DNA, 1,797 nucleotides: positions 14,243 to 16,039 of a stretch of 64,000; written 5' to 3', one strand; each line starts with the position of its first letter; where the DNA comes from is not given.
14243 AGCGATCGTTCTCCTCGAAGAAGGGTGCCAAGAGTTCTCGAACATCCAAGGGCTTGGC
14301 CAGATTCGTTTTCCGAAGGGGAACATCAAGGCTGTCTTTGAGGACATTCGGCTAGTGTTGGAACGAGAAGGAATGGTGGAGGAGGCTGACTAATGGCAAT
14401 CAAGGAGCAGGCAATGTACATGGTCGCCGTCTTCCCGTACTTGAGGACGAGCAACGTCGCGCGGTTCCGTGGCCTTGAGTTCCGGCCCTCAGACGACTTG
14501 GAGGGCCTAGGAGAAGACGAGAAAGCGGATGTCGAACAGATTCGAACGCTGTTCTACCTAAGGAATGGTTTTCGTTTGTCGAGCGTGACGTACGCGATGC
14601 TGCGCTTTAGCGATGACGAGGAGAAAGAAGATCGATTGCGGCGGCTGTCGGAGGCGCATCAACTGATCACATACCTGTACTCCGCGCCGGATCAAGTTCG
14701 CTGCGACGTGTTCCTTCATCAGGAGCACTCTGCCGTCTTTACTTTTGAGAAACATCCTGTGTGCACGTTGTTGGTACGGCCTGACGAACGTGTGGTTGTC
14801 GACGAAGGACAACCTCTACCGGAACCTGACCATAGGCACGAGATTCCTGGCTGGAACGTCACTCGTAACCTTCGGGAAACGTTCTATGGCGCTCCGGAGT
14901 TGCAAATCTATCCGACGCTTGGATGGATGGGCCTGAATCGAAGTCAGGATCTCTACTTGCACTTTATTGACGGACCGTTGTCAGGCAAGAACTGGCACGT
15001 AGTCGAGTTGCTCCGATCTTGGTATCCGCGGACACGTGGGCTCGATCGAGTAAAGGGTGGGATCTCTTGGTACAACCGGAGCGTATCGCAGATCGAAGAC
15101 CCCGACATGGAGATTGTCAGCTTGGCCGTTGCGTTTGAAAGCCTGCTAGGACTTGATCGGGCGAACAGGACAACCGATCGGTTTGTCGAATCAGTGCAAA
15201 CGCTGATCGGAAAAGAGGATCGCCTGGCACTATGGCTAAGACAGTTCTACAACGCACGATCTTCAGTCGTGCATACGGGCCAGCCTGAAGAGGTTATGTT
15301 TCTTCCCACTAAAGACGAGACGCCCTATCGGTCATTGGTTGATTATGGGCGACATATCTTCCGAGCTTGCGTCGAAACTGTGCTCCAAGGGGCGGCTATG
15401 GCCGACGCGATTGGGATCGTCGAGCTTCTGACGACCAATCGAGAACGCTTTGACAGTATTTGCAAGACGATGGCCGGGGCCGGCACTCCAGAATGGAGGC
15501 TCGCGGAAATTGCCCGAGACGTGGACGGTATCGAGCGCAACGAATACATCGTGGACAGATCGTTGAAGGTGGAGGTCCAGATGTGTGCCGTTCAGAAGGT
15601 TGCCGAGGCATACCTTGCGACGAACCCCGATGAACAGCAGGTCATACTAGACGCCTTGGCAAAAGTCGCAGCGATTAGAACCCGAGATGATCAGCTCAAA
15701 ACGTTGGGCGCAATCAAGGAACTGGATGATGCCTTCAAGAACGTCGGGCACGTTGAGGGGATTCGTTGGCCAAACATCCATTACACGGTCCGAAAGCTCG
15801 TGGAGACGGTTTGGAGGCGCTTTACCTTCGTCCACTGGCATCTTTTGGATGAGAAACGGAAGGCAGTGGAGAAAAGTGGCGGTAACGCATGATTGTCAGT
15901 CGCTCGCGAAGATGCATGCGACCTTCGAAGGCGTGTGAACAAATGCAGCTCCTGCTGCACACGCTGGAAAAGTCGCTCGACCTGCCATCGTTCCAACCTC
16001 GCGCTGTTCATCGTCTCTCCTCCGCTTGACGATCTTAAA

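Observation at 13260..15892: Translationally coupled TIR-like (PF10137-type) plus Rx4H HEPN-like gene pair sitting where a portal gene should follow terL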

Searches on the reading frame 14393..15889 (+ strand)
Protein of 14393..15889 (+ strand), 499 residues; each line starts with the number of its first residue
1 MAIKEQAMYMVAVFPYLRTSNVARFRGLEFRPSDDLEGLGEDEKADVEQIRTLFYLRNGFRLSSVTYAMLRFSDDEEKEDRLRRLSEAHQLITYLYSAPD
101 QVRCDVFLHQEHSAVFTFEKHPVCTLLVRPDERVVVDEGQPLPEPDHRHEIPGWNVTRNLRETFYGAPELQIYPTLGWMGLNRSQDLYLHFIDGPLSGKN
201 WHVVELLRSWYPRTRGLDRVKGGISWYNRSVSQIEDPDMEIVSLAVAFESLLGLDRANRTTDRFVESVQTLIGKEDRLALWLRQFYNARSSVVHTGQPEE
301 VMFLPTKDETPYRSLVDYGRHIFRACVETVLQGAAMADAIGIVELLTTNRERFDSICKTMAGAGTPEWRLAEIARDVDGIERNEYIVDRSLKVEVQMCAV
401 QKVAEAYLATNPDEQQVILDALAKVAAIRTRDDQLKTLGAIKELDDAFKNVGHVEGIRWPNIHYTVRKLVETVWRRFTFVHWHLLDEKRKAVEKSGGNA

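Call 3: search_protein_families(library=pfam, proteins=[window:14393-15889:+], max_evalue=0.1)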
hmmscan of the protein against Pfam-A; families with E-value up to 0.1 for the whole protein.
window:14393-15889:+ (499 aa): 0 families

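Call 4: search_protein_families(library=padloc, proteins=[window:14393-15889:+], max_evalue=0.1)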
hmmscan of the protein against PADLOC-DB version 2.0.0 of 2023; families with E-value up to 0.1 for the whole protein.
window:14393-15889:+ (499 aa): 0 families

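Call 5: search_protein_families(library=phrogs, proteins=[window:14393-15889:+], max_evalue=0.01)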
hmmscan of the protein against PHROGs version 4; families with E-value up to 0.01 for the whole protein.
window:14393-15889:+ (499 aa): 0 families

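Call 6: search_protein_families(library=ncbifam, proteins=[window:14393-15889:+], max_evalue=0.01)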
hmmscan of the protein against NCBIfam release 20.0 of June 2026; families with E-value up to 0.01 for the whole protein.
window:14393-15889:+ (499 aa): 0 families

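Call 9: search_solved_structures(query=window:14393-15889:+, max_evalue=1)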
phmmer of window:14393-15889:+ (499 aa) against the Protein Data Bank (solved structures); distinct sequences matched with E-value up to 1: 1.
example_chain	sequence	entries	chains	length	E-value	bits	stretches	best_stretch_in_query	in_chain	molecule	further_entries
5t5s_A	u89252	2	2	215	0.1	14.1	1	356-429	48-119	Alanine--tRNA ligase, cytoplasmic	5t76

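Call 12: find_homologous_proteins(query=window:14393-15889:+, max_evalue=0.001)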
Query window:14393-15889:+ (499 aa): 11 proteins with E <= 0.001 among 8000 candidates.
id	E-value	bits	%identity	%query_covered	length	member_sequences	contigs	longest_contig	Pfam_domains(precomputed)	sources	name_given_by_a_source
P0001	0.0e+0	1148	100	100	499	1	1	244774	-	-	-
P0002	5.9e-231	785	72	97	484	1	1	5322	-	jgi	jgi:hypothetical protein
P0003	2.4e-143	496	53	88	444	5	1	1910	-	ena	-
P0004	1.3e-80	289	35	98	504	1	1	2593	-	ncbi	-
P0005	4.1e-76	274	33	98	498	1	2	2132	-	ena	-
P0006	6.3e-75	271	33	98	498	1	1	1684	-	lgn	-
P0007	4.5e-69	251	33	96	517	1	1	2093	-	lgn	-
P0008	7.1e-66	241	36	81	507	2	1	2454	-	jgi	jgi:hypothetical protein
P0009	6.2e-49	185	28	97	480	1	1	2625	-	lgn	-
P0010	1.6e-40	157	31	84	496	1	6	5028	-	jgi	jgi:hypothetical protein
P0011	1.0e-22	98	31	43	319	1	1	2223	-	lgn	-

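Call 15: find_encoding_contigs(protein=P0002, flank=5000, max_places=3)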
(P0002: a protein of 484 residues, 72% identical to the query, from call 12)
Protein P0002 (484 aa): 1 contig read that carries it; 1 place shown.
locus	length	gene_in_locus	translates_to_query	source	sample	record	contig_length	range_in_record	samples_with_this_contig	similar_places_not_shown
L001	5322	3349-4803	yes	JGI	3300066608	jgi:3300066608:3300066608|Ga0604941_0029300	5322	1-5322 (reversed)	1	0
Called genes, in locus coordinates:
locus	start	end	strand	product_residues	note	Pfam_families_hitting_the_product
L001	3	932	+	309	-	?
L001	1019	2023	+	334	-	PF05157:MshEN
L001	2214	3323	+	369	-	PF04794:YdjC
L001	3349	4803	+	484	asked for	-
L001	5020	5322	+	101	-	?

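Call 16: find_encoding_contigs(protein=P0010, flank=5000, max_places=6)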
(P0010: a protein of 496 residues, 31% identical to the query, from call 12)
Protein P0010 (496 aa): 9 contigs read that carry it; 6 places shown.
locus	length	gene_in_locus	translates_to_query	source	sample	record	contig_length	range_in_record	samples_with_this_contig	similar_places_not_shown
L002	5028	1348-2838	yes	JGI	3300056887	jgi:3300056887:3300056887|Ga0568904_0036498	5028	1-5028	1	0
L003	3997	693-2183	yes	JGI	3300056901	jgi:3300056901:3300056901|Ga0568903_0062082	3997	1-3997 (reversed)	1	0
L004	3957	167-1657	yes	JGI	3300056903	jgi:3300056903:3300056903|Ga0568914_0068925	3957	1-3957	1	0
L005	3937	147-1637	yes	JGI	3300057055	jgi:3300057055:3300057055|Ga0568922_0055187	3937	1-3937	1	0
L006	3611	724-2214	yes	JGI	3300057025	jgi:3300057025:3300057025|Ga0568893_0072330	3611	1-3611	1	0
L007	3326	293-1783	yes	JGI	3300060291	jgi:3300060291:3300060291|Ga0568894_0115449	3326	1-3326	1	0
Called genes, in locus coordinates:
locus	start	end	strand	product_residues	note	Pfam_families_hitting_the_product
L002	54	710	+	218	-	-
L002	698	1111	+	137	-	-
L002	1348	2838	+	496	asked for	-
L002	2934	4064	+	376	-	-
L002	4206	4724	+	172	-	PF01661:Macro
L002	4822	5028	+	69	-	?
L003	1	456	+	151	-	?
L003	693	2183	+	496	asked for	-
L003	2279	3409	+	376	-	-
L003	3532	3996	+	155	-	?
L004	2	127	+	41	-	?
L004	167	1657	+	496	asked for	-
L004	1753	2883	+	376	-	-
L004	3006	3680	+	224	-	-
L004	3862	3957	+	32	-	?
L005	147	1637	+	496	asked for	-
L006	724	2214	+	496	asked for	-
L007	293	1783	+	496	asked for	-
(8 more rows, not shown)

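Call 19: search_protein_families(library=pfam, proteins=[L001:2214-3320:+, L002:2934-4061:+, L002:54-707:+, L002:698-1108:+, L001:1019-2020:+, L004:3006-3677:+, L001:3-929:+], max_evalue=0.1)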
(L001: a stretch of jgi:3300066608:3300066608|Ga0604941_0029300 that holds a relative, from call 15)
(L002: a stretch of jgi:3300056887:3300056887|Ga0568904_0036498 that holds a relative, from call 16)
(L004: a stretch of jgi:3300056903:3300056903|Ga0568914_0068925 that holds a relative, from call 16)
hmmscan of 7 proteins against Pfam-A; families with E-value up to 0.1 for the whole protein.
L001:2214-3320:+ (369 aa): 1 family
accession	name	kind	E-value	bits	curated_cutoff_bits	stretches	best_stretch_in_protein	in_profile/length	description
PF04794.17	YdjC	-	1.3e-51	176.4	29.7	1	78-337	2-265/266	YdjC-like protein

L002:2934-4061:+ (376 aa): 0 families

L002:54-707:+ (218 aa): 0 families

L002:698-1108:+ (137 aa): 1 family
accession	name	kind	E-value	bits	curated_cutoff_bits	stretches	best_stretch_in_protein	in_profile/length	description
PF13248.11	Zn_ribbon_3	-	0.062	13.2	27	0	25-35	2-11/26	zinc-ribbon domain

L001:1019-2020:+ (334 aa): 1 family
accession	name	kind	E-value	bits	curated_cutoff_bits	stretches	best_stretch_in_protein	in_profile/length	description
PF05157.20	MshEN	-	1.8e-17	63.5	23.1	1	156-239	2-86/90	MshEN domain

L004:3006-3677:+ (224 aa): 1 family
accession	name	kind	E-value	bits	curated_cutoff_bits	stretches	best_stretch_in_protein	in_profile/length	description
PF13439.12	Glyco_transf_4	-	0.027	14.9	28.5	0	44-119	19-87/170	Glycosyltransferase Family 4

L001:3-929:+ (309 aa): 2 families
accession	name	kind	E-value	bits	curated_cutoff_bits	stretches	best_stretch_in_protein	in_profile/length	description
PF00012.26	HSP70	-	2.9e-58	198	20.6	1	1-300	225-511/599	Hsp70 protein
PF06723.19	MreB_Mbl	-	0.001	18.4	27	1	55-142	228-318/327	MreB/Mbl protein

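Call 21: find_encoding_contigs(protein=P0004, flank=5000, max_places=3)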
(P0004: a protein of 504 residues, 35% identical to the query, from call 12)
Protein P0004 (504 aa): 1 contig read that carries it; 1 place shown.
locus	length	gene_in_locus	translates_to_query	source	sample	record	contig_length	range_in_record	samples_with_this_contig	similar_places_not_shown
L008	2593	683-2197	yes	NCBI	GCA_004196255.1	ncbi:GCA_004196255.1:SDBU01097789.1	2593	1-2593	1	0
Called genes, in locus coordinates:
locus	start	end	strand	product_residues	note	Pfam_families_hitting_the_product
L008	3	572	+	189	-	?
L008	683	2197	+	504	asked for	-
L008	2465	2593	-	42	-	?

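Call 22: find_encoding_contigs(protein=P0008, flank=5000, max_places=3)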
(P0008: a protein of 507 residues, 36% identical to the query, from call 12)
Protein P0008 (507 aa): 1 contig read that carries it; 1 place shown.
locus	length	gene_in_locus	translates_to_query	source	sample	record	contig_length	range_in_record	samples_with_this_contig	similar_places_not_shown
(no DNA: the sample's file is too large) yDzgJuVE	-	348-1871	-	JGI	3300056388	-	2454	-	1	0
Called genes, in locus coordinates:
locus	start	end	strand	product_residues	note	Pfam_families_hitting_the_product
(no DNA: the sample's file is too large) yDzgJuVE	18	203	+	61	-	-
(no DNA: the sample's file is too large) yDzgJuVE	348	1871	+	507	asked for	-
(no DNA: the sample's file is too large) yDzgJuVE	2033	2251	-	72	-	-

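Call 23: find_encoding_contigs(protein=P0009, flank=5000, max_places=3)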
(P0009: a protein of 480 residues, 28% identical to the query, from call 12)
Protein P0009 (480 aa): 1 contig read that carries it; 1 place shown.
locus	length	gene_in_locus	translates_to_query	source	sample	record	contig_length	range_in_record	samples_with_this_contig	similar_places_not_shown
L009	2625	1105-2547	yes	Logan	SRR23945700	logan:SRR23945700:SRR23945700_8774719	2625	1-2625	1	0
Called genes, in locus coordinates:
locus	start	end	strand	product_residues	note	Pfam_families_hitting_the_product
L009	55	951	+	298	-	-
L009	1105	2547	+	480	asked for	-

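Call 24: search_protein_families(library=pfam, proteins=[L008:3-569:+, L009:55-948:+, P0004, P0009, P0010, P0008, P0002], max_evalue=0.1)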
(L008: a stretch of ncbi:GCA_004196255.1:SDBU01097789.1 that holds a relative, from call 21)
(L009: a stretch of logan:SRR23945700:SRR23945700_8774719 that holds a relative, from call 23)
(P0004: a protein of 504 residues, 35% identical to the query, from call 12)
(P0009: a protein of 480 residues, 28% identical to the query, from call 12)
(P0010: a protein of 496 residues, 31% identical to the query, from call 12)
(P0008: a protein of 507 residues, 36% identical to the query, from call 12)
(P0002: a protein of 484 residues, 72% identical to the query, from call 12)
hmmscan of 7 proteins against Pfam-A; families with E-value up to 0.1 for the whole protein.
L008:3-569:+ (189 aa): 0 families

L009:55-948:+ (298 aa): 0 families

P0004 (504 aa): 1 family
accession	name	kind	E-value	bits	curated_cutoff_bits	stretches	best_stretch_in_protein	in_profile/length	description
PF17712.6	DUF5557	-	0.05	14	25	0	275-301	36-62/90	Family of unknown function (DUF5557)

P0009 (480 aa): 1 family
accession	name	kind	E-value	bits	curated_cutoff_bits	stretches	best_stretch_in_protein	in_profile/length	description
PF17712.6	DUF5557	-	0.049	14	25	0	266-299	36-69/90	Family of unknown function (DUF5557)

P0010 (496 aa): 0 families

P0008 (507 aa): 0 families

P0002 (484 aa): 1 family
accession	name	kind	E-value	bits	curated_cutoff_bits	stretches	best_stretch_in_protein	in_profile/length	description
PF17712.6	DUF5557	-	0.046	14.1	25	0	271-306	35-70/90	Family of unknown function (DUF5557)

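Call 28: search_solved_structures(query=A1, max_evalue=10, show_alignments=2)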
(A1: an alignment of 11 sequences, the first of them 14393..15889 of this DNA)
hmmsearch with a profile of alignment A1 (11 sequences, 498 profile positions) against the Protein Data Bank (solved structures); distinct sequences matched with E-value up to 10: 4.
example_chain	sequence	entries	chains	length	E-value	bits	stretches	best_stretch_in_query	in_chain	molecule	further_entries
9y0i_A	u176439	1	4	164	0.085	14.6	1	206-274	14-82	CSD20f3A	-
4j7k_A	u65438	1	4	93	1.1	11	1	355-430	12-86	secreted protein EsxB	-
4j41_A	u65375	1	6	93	1.1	11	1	355-431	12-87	secreted protein EsxB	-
8p4y_A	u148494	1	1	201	4.3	9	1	348-460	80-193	Protein origami triangle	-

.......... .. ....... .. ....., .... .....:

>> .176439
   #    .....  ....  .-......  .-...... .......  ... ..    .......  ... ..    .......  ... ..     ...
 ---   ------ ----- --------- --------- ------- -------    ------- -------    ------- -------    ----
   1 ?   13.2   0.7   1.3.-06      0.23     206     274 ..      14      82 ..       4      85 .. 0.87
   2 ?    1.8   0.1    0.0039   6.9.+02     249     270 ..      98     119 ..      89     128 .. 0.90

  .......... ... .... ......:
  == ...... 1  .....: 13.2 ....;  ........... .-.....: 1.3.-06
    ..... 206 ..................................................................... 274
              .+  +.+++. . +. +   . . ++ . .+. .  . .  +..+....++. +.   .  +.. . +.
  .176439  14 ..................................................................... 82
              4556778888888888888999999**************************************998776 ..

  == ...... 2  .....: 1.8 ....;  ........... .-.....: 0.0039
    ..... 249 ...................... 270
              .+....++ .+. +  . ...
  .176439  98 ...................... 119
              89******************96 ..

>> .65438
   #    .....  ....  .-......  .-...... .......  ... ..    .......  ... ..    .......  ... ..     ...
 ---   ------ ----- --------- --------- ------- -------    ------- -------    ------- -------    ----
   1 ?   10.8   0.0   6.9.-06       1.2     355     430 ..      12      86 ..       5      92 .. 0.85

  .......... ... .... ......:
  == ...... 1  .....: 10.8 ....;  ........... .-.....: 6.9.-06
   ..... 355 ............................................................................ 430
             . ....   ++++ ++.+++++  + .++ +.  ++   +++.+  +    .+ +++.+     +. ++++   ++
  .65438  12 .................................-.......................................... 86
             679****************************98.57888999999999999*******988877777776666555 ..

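Call 30: find_related_loci(query=A1, collection=metagenome_contigs, flank=6000)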
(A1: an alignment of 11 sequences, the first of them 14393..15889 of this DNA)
Query A1 (499 aa) in metagenome_contigs; peptide patterns used: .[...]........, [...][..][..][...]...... (x = any residue, [..] = any of these).
235 stretches matched a pattern; 110 encode a relative of the query (tblastn E <= 1e-3); the best 80 are kept; 80 distinct loci.
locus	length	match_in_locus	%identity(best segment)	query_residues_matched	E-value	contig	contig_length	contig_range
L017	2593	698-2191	35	10-496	4e-88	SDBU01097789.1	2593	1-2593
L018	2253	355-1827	33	9-494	5e-83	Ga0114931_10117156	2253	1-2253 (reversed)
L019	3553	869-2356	33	11-496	1e-80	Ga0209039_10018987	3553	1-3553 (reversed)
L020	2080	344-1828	32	12-499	7e-82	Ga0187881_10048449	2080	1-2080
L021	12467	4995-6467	32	3-484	1e-76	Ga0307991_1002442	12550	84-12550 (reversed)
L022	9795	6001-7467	33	10-490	9e-76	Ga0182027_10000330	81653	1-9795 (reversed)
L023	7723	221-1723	32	6-496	1e-75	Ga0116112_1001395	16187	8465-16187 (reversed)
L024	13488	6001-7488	32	9-493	1e-75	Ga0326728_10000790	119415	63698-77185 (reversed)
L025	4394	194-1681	32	9-493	7e-76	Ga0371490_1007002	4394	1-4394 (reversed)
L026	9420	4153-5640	33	9-496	1e-74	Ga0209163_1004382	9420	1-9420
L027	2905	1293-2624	34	9-445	1e-75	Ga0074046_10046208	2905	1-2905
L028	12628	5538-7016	31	6-490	2e-74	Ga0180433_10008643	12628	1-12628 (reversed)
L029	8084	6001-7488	33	9-496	1e-74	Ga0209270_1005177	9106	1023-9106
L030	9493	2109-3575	32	9-489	7e-74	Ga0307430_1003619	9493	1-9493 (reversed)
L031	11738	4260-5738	32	2-490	4e-73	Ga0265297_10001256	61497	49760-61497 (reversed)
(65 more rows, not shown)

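Call 36: predict_structure(alignment_id=A1)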
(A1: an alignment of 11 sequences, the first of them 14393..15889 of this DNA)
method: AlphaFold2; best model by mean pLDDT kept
length: 499 residues; sequences in the alignment: 11
mean_pLDDT: 80.8   pTM: 0.77
mean pLDDT of the five models: 80.8, 80.5, 80.5, 79.2, 78.0
residues with pLDDT >= 90: 149; 70-90: 258; 50-70: 63; < 50: 29
segments of 3 or more residues with pLDDT < 50: 1-4, 99-109, 177-182, 455-458
pLDDT, mean of each block of 10 residues (from residue 1): 63 88 90 92 93 82 89 93 90 71 45 82 76 69 79 89 85 61 66 62 78 71 86 71 91 75 89 87 89 76 75 81 87 73 81 93 91 90 76 90 94 89 87 83 90 54 89 87 86 65
secondary structure, 60 per line:
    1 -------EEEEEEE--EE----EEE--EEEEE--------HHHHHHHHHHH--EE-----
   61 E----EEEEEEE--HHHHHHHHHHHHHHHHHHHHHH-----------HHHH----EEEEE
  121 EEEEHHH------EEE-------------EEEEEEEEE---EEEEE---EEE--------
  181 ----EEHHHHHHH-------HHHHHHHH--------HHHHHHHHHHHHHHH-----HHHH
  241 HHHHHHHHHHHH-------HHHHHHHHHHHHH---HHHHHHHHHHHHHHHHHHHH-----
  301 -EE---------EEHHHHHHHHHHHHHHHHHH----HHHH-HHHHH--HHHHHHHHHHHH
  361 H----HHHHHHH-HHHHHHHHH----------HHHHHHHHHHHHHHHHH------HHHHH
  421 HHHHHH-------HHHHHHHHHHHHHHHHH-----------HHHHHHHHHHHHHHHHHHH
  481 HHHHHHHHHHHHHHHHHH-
elements in order: E8-14 E23-25 E28-32 H41-51 E66-72 H75-96 H108-111 E116-124 E134-136 E150-158 E162-166 E170-172 H187-193 H201-208 H217-231 H237-252 H260-272 H276-295 H315-332 H337-340 H342-346 H349-361 H366-372 H374-382 H393-409 H416-426 H434-450 H462-498

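Call 38: search_protein_representatives(alignment_id=A1)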
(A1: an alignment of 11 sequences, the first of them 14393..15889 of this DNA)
Query: 11 sequences, 498 profile positions. Proteins with E-value up to 0.001 (for the whole library): 898; up to 1e-10: 491; up to 1e-30: 279. The best 150 are listed.
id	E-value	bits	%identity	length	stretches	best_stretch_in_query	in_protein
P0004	4.4e-198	675.4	-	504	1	2-497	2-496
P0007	8.3e-197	671.2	-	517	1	2-497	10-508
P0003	5.8e-183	625.5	-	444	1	2-446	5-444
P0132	1.8e-180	617.3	-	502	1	2-496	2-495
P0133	1.9e-177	607.3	-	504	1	2-494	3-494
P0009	4.9e-176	602.6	-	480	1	4-497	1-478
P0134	5.0e-167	572.9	-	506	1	2-483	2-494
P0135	2.2e-166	570.8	-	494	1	3-494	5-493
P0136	1.0e-161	555.4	-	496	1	2-492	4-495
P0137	8.2e-158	542.5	-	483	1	2-482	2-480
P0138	1.0e-157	542.2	-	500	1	4-492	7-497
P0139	2.0e-157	541.2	-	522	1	5-495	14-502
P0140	2.4e-154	531.1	-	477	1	2-491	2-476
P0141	6.0e-154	529.8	-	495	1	2-496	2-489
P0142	1.0e-153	529.0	-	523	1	1-497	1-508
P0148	1.2e-147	509.0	-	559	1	2-480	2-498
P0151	1.2e-145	502.4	-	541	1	2-494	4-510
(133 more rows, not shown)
